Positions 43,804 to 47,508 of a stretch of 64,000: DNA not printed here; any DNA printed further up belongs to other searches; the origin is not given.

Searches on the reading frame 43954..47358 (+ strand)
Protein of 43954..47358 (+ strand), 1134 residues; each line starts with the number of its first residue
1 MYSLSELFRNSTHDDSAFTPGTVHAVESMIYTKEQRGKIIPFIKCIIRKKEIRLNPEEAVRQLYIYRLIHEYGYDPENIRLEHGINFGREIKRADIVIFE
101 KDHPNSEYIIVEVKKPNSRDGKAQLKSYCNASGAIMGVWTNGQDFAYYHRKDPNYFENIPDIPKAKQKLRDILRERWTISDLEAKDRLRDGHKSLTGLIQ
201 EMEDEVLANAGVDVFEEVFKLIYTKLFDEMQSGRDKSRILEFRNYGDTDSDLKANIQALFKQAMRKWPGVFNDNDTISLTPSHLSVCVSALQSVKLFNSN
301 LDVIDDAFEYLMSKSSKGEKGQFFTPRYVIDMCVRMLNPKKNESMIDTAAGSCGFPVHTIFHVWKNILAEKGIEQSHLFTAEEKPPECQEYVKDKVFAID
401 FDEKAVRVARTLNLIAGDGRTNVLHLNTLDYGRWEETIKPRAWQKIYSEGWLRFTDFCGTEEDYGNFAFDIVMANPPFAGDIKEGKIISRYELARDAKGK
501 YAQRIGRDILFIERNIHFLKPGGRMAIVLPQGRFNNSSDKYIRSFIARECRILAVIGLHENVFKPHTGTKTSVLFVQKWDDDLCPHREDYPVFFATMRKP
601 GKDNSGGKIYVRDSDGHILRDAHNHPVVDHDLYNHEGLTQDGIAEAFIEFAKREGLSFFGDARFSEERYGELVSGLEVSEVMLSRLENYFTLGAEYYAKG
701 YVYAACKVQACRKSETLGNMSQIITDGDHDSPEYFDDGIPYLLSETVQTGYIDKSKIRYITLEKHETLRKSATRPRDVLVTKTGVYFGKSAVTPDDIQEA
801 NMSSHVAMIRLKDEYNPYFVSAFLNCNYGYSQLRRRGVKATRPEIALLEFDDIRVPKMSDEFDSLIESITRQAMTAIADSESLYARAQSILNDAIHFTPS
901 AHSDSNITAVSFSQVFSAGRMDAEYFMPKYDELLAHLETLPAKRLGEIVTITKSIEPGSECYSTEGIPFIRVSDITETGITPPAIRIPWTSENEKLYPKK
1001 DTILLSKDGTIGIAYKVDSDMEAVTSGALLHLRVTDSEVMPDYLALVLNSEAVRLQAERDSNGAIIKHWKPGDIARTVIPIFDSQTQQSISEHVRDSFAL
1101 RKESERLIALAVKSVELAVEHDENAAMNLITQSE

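Call 22: search_protein_families(library=pfam, proteins=[window:43954-47358:+], max_evalue=0.001)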
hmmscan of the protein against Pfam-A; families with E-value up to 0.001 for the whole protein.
window:43954-47358:+ (1134 aa): 4 families
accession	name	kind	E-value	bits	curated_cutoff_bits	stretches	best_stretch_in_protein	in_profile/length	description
PF02384.22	N6_Mtase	-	2.6e-32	112.8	20.4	1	301-605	3-254/311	N-6 DNA Methylase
PF13588.12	HSDR_N_2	-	1.6e-27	96.2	25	1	56-163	1-110/110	Type I restriction enzyme R protein N terminus (HSDR_N)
PF07669.17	Eco57I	-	1.8e-11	44.9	25.3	1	395-563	2-171/171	Eco57I restriction-modification methylase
PF01420.25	Methylase_S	-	3.4e-05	24.6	22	1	943-1092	7-147/168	Type I restriction modification DNA specificity domain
